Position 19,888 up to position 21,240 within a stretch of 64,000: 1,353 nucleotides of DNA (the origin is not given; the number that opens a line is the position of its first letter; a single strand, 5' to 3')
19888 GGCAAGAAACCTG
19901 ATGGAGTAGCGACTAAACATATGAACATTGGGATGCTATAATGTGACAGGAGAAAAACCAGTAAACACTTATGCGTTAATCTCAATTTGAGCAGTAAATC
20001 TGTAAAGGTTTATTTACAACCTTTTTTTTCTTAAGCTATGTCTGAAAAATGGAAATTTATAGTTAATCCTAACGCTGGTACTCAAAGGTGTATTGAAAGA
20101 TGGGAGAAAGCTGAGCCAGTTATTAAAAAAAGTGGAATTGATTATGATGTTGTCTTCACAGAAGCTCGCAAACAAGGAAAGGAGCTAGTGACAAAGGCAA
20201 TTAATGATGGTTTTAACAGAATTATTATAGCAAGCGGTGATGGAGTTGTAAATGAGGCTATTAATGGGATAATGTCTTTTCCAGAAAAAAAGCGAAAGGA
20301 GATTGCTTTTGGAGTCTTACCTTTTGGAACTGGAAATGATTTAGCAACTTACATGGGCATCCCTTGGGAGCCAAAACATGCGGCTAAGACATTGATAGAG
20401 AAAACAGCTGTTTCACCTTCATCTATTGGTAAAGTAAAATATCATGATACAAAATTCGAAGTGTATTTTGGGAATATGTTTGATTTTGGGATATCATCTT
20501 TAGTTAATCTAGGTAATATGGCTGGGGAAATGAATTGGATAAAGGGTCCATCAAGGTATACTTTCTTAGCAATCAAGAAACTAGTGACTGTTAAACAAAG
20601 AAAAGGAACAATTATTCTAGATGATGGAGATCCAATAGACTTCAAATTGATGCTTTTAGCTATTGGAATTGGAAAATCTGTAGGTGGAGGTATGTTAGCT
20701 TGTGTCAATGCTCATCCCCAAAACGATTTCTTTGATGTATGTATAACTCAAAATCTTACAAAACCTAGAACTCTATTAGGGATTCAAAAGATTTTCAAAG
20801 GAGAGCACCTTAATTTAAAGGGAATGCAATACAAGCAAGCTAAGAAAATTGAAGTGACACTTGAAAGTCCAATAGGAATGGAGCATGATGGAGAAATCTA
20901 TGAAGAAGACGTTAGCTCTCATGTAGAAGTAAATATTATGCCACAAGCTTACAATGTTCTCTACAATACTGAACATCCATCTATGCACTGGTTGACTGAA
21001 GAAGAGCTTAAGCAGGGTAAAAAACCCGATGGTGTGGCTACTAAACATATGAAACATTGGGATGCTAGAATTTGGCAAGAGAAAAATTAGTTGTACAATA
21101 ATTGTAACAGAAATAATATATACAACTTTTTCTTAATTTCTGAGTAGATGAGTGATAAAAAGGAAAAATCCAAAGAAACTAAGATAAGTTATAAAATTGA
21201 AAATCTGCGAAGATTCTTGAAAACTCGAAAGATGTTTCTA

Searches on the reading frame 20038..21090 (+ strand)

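Call 48: search_protein_families(library=pfam, proteins=[window:20038-21090:+])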
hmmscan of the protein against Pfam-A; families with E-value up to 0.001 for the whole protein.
window:20038-21090:+ (350 aa): 2 families
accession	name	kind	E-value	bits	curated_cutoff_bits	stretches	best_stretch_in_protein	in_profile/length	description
PF00781.29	DAGK_cat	-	1.1e-29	103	23.6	1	5-124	2-117/125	Diacylglycerol kinase catalytic domain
PF19279.4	YegS_C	-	1.3e-15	57.9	27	1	151-308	6-157/158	YegS C-terminal NAD kinase beta sandwich-like domain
